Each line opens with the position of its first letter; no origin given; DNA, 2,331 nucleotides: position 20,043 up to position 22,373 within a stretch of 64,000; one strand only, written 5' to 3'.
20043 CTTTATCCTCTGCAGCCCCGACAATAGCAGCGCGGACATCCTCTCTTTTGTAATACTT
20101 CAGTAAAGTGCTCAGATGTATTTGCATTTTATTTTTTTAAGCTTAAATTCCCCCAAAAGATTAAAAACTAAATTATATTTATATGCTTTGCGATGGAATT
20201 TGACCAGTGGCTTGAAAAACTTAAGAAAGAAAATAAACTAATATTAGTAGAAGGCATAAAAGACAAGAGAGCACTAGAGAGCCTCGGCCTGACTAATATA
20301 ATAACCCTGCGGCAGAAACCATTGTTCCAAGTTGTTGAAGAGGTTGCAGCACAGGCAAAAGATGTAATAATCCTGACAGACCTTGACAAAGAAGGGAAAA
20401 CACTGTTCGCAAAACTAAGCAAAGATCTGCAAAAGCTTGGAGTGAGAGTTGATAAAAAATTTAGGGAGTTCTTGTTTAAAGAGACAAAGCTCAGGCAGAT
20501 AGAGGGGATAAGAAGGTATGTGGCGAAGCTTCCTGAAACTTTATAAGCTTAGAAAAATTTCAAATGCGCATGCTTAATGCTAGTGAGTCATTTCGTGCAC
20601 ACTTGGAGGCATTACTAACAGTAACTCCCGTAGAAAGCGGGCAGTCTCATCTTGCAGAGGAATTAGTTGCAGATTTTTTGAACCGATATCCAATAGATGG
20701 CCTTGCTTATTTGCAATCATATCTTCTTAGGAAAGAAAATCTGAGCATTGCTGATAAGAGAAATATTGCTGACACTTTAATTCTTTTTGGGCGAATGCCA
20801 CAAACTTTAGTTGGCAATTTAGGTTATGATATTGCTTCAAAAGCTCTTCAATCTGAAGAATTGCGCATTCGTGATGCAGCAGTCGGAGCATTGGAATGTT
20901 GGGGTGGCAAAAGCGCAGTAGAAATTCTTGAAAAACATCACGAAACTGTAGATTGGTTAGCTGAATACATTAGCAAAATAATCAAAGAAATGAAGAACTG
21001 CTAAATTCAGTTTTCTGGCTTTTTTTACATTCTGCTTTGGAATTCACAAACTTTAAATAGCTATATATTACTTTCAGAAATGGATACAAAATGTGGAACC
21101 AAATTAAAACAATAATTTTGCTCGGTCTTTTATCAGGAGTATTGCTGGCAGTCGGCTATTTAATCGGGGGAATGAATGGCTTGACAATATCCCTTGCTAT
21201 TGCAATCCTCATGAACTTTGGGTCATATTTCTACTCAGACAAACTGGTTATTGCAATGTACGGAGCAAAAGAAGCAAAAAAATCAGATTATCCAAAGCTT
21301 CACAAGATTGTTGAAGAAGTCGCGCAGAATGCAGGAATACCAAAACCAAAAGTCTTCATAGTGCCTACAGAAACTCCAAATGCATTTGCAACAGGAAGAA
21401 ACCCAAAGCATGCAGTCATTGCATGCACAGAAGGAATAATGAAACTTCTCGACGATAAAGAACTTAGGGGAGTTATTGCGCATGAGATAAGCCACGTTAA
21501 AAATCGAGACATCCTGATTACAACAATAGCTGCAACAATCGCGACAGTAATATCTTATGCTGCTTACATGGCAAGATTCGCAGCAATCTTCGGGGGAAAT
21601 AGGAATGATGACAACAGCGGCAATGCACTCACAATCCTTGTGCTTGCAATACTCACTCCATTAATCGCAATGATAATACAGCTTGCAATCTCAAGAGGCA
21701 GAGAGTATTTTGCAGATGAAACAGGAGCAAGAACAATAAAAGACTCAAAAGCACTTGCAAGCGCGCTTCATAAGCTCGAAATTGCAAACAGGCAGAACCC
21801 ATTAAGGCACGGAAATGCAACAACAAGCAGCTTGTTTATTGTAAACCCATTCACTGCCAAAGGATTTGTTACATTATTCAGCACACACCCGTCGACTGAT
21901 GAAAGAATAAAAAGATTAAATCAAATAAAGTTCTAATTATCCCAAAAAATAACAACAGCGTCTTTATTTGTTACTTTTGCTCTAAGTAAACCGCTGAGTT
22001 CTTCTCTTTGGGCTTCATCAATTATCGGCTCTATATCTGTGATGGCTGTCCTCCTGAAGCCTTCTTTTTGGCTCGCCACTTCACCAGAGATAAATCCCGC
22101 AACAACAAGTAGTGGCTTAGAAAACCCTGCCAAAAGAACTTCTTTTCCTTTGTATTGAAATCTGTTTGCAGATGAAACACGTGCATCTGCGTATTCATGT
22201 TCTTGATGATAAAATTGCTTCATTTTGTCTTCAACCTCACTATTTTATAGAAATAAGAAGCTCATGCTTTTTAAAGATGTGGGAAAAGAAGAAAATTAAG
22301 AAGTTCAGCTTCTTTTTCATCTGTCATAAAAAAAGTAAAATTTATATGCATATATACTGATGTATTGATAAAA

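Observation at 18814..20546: Single-polypeptide primase (PriS fused to a PriL-type Fe-S C-terminal domain) next to a divergent small Toprim protein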

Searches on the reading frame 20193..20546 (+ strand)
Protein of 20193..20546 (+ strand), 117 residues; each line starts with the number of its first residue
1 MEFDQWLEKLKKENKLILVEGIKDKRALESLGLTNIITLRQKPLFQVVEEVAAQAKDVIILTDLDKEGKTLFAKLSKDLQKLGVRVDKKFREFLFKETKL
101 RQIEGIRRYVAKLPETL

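Call 3: search_protein_families(library=pfam, proteins=[window:20193-20546:+], max_evalue=1)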
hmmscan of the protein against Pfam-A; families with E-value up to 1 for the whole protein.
window:20193-20546:+ (117 aa): 7 families
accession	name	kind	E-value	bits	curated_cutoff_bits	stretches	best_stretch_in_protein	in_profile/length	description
PF13662.12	Toprim_4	-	3.3e-07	30.9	25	1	15-86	2-81/85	Toprim domain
PF01751.28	Toprim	-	5.4e-07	30.1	23.1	1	15-80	1-81/96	Toprim domain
PF13362.12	Toprim_3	-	0.00084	20.2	27.2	1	16-85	2-73/95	Toprim domain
PF13155.12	Toprim_2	-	0.00099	19.9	22.1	1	17-86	1-73/88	Toprim-like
PF23704.1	WH_GTF3C1_N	-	0.015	16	27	1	46-107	7-59/101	General transcription factor 3C polypeptide 1, winged-helix domain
PF11536.14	DUF3226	-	0.084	13.1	27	1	15-87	2-65/208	Protein of unknown function (DUF3226)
PF20469.4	OLD-like_TOPRIM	-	0.21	12.6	23.2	0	14-31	4-21/67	Overcoming lysogenization defect protein-like, TOPRIM domain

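Call 4: search_protein_families(library=ncbifam, proteins=[window:20193-20546:+], max_evalue=1)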
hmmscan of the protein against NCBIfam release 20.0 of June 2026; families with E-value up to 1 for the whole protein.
window:20193-20546:+ (117 aa): 13 families
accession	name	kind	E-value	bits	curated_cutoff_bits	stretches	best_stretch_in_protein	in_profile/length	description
NF003091.0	PRK04017.1-2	equivalog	1e-18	67.5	129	1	8-114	29-138/151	hypothetical protein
NF003094.0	PRK04017.1-5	equivalog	2.3e-17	63.2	124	1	9-112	16-125/128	hypothetical protein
NF003090.0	PRK04017.1-1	equivalog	2e-15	56.7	120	1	3-106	9-111/132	hypothetical protein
NF003092.0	PRK04017.1-3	equivalog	1.2e-10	41.5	193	1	11-113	18-118/125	hypothetical protein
NF003093.0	PRK04017.1-4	equivalog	2e-10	41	160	1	16-111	25-124/138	hypothetical protein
TIGR01391.1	dnaG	equivalog_domain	0.00039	19.4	283.6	1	3-86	246-330/414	DNA primase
TIGR00334.1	5S_RNA_mat_M5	equivalog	0.00067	19.8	110.65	1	15-82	4-74/174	ribonuclease M5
NF003108.1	PRK04031.1-1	equivalog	0.0021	17.4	300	1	10-77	160-226/419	DNA primase DnaG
NF005829.0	PRK07726.1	subfamily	0.022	13.4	597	1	43-79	81-117/669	DNA topoisomerase 3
NF006407.0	PRK08655.1-1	equivalog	0.027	13.3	834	1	11-86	83-158/439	prephenate dehydrogenase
NF005477.0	PRK07078.1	subfamily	0.068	11.3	1014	1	10-84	187-262/759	hypothetical protein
NF002702.0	PRK02506.1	equivalog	0.086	11.9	301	1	47-83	258-294/313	dihydroorotate oxidase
NF040669.1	MtaC2_Meth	equivalog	0.12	11.6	450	1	32-86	154-208/267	methanol--corrinoid protein MtaC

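Call 22: find_homologous_proteins(query=window:20193-20546:+)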
Query window:20193-20546:+ (117 aa): 766 proteins with E <= 0.001 among 779 candidates; the best 120 are listed.
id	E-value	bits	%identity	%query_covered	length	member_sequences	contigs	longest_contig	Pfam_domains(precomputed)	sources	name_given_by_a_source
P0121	1.2e-64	233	100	100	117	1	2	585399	PF13662.13,PF01751.29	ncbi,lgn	-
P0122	1.9e-57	210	87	100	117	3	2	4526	PF13662.13,PF01751.29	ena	-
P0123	3.2e-56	206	88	100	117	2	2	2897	PF13662.13,PF01751.29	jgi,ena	-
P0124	4.7e-56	205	87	100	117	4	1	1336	PF13662.13,PF01751.29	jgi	jgi:5S rRNA maturation endonuclease (ribonuclease M5)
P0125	1.4e-45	172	78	96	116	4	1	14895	PF13662.13,PF01751.29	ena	-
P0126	1.6e-42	162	75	96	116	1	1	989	PF13662.13,PF01751.29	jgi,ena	-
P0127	1.8e-42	162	72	97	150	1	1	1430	PF13662.13,PF01751.29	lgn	-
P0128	8.9e-42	159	70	98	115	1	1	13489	PF13662.13,PF01751.29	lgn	-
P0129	2.4e-41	158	72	96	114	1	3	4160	PF13662.13,PF01751.29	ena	-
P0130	5.7e-39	150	65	99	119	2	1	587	PF13662.13,PF01751.29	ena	-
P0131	1.9e-36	142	64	96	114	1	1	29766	PF13662.13,PF01751.29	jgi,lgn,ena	-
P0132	3.8e-36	141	62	96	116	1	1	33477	PF13155.13,PF13662.13,PF01751.29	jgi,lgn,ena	-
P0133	5.8e-36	141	66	92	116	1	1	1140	PF13155.13,PF13662.13,PF01751.29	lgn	-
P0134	8.0e-36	140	66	91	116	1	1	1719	PF13662.13,PF01751.29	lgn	-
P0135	8.8e-36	140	67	95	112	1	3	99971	PF13662.13,PF01751.29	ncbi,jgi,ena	-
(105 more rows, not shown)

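Call 26: find_encoding_contigs(protein=P0121, flank=10000, max_places=3)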
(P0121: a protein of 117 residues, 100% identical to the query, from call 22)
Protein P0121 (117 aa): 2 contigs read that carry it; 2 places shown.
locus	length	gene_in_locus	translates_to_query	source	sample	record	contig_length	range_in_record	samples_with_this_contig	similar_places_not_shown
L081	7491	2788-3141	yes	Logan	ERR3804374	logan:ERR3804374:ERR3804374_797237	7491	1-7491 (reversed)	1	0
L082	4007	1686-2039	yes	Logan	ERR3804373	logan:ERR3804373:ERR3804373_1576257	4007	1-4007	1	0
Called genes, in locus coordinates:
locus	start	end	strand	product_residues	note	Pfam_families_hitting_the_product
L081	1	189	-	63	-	?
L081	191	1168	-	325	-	PF00297:Ribosomal_L3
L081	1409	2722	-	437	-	PF01896:DNA_primase_S (faint), PF04104:DNA_primase_lrg (weak)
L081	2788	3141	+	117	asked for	PF01751:Toprim (weak), PF13662:Toprim_4 (weak)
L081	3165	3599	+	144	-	-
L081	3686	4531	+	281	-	PF01435:Peptidase_M48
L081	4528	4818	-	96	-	-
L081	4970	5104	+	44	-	-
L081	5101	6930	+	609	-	-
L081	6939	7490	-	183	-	?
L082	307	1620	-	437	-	PF01896:DNA_primase_S (faint), PF04104:DNA_primase_lrg (weak)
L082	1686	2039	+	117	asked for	PF01751:Toprim (weak), PF13662:Toprim_4 (weak)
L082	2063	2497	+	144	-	-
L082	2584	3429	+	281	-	PF01435:Peptidase_M48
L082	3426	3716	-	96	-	-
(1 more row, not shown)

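Call 42: search_solved_structures(query=A2, max_evalue=1, show_alignments=4)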
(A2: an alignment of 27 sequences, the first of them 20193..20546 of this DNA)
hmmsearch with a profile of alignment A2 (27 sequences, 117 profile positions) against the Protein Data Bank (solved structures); distinct sequences matched with E-value up to 1: 16.
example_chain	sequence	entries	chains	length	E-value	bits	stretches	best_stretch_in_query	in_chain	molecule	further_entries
1t6t_1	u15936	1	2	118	4.4e-22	81.4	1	3-107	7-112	putative protein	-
6tg6_A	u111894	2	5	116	0.0035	20.4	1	14-78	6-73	Ribonuclease M5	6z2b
2i5r_A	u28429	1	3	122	0.0044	20.1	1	11-93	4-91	Toprim domain-containing protein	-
2fcj_A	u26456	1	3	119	0.0082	19.3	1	12-93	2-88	small TOPRIM domain protein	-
2au3_A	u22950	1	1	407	0.087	16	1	9-87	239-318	DNA primase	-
6tpq_B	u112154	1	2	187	0.12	15.5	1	14-76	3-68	Ribonuclease M5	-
5guj_A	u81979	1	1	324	0.14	15.3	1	10-88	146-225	DNA primase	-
1few_A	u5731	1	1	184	0.34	14.1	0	39-81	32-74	SECOND MITOCHONDRIA-DERIVED ACTIVATOR OF CASPASES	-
1eqn_A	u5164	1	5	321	0.36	14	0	13-71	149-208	DNA PRIMASE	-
3b39_A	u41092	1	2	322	0.4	13.8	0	13-71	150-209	DNA primase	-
1dd9_A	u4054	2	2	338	0.4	13.8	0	13-71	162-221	DNA PRIMASE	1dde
4tx5_A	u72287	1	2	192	0.42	13.7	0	39-81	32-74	Diablo homolog, mitochondrial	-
6jx6_A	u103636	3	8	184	0.43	13.7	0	39-81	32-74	Diablo homolog, mitochondrial | Diablo IAP-binding mitochondrial protein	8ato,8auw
8e2i_F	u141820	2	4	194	0.52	13.5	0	39-81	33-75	Diablo IAP-binding mitochondrial protein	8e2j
1g73_A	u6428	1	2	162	0.6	13.2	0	40-81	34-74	SECOND MITOCHONDRIA-DERIVED ACTIVATOR OF CASPASES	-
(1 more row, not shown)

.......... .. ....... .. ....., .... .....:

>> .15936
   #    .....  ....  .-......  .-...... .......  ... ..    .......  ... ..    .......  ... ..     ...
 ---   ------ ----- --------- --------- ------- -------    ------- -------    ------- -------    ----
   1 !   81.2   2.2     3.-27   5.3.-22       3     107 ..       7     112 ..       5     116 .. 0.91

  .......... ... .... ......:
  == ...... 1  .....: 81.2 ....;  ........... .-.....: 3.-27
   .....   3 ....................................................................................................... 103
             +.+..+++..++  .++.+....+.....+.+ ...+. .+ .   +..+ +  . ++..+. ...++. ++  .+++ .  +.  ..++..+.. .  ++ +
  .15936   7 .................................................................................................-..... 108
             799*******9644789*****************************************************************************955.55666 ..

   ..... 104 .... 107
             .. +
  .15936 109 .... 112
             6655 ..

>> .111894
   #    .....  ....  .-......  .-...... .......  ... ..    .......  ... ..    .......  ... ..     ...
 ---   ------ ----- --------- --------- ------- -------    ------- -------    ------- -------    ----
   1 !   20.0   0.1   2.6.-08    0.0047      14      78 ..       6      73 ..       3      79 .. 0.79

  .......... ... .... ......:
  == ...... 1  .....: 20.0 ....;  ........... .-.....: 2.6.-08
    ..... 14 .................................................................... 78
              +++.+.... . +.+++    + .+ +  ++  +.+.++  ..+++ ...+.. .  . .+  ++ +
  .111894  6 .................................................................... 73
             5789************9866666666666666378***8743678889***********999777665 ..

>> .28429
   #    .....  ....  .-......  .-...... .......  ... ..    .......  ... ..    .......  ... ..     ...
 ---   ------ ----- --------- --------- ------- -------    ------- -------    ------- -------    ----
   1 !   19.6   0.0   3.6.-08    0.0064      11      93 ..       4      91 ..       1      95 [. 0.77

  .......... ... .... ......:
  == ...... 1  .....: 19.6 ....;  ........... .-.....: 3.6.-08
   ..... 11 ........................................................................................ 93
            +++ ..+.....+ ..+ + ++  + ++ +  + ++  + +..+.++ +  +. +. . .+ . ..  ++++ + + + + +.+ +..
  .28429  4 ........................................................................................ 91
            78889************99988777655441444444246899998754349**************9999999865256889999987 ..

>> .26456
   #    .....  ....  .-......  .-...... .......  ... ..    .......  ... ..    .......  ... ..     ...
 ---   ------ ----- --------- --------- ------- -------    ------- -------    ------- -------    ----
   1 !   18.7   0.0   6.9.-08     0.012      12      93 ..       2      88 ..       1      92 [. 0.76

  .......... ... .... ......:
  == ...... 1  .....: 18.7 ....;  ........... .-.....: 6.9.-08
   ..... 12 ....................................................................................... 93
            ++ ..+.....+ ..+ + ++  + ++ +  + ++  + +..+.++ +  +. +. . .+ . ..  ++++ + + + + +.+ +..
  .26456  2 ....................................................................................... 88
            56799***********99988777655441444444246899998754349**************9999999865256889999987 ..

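Call 43: predict_structure(alignment_id=A2)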
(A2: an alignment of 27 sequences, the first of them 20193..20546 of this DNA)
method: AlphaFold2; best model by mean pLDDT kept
length: 117 residues; sequences in the alignment: 27
mean_pLDDT: 91.9   pTM: 0.84
mean pLDDT of the five models: 91.9, 90.2, 89.6, 89.5, 87.0
residues with pLDDT >= 90: 88; 70-90: 26; 50-70: 1; < 50: 2
segments of 3 or more residues with pLDDT < 50: none
pLDDT, mean of each block of 10 residues (from residue 1): 91 95 94 93 91 96 94 97 97 91 88 68
secondary structure, 60 per line:
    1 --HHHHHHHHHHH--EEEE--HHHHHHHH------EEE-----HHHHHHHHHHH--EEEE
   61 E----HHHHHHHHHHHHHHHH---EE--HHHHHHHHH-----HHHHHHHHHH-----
elements in order: H3-13 E16-19 H22-29 E36-38 H44-54 E57-61 H66-81 H89-97 H103-112

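Call 68: fold_search(model_id=the predicted structure, library=pdb)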
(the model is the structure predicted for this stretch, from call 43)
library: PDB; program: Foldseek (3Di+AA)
matches with E <= 10: 770; with E <= 0.001: 2
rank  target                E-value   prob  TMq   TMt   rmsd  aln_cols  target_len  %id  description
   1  1t6t_2                2.3e-08  1.00  0.82  0.87   1.5       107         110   36  putative protein from Aquifex aeolicus (released 2004-08-03)
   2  1t6t_1                3.9e-08  1.00  0.81  0.87   1.4       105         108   36  putative protein from Aquifex aeolicus (released 2004-08-03)
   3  2au3                  1.3e-03  1.00  0.57  0.19   6.5       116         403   27  Crystal Structure of the Aquifex aeolicus primase (Zinc Binding and RNA Polymerase Domains) (released 2005-11-15)
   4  5guj                  1.4e-03  1.00  0.58  0.22   3.8        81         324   26  Crystal structure of the Bacillus subtilis DnaG RNA Polymerase Domain, natural degradation of full length DnaG (released 2017-04-19)
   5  6vga_MODEL_1_A        2.9e-02  0.91  0.40  0.43   6.5       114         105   18  De novo designed Rossmann fold protein ROS2_835 (released 2020-08-19)
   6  4e2k                  3.5e-02  1.00  0.53  0.21   5.4        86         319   19  The structure of the S. aureus DnaG RNA Polymerase Domain (released 2012-08-01)
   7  6tg6                  5.8e-02  0.99  0.57  0.58   6.9       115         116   22  Toprim domain of RNase M5 (released 2020-09-23)
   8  4o6o_A                8.9e-02  0.99  0.51  0.32   4.1        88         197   20  Structural and functional studies the characterization of Cys4 Zinc-finger motif in the recombination mediator protein (released 2014-12-10)
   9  4edg                  1.2e-01  0.99  0.56  0.22   3.8        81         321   20  The structure of the S. aureus DnaG RNA Polymerase Domain bound to ATP and Manganese (released 2012-07-25)
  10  4o6p_C                1.2e-01  0.97  0.50  0.31   4.4        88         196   20  Structural and functional studies the characterization of C58G/C70G mutant in Cys4 Zinc-finger motif in the recombinat (released 2014-12-10)
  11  1ml4                  1.4e-01  0.33  0.31  0.15   6.7       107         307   12  The PALA-liganded Aspartate transcarbamoylase catalytic subunit from Pyrococcus abyssi (released 2003-02-25)
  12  1esj_A                1.7e-01  0.85  0.43  0.21   4.4        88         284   15  CRYSTAL STRUCTURE OF THIAZOLE KINASE MUTANT (C198S) (released 2000-08-09)
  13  1esq_C                1.9e-01  0.84  0.43  0.22   4.3        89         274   15  CRYSTAL STRUCTURE OF THIAZOLE KINASE MUTANT (C198S) WITH ATP AND THIAZOLE PHOSPHATE. (released 2000-08-09)
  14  8k3f_A                2.0e-01  0.97  0.52  0.34   2.6        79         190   16  Crystal structure of the recombination mediator protein RecR from Campylobacter jejuni (released 2023-11-01)
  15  9gdc_F                2.0e-01  0.80  0.40  0.07   8.8       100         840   16  RNAP-TopoI complex on bubble scaffold - single-bubble configuration (released 2025-11-05)
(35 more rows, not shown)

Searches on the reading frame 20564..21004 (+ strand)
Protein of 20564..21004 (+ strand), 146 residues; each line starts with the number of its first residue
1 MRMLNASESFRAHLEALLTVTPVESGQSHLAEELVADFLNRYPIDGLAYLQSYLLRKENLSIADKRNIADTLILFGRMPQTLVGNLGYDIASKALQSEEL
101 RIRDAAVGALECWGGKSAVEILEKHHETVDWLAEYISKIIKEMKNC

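Call 3: search_protein_families(library=pfam, proteins=[window:20564-21004:+], max_evalue=1)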
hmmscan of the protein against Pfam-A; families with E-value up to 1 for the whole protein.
window:20564-21004:+ (146 aa): 1 family
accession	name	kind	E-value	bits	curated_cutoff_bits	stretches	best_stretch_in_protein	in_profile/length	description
PF03013.19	Pyr_excise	-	0.057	14.2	23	1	99-144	27-69/81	Pyrimidine dimer DNA glycosylase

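Call 4: search_protein_families(library=ncbifam, proteins=[window:20564-21004:+], max_evalue=1)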
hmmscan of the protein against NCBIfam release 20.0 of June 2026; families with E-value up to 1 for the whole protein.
window:20564-21004:+ (146 aa): 1 family
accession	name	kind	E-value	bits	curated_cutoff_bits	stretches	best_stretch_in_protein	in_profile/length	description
NF045915.1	PhycobilmeDegNblB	equivalog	0.0037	16.8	300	1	87-135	131-179/214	phycobilisome degradation protein NblB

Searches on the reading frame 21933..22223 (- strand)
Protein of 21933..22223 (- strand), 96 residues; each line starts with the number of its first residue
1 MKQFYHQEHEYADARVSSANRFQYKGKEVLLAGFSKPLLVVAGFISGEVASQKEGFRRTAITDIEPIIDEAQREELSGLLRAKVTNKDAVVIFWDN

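Call 3: search_protein_families(library=pfam, proteins=[window:21933-22223:-], max_evalue=1)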
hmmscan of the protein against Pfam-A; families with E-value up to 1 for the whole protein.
window:21933-22223:- (96 aa): 1 family
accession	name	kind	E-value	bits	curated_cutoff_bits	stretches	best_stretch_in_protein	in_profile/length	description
PF07090.17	GATase1_like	-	0.18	11.8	27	1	36-91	108-165/247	Putative glutamine amidotransferase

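Call 4: search_protein_families(library=ncbifam, proteins=[window:21933-22223:-], max_evalue=1)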
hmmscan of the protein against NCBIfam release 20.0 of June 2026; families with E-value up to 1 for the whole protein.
window:21933-22223:- (96 aa): 0 families
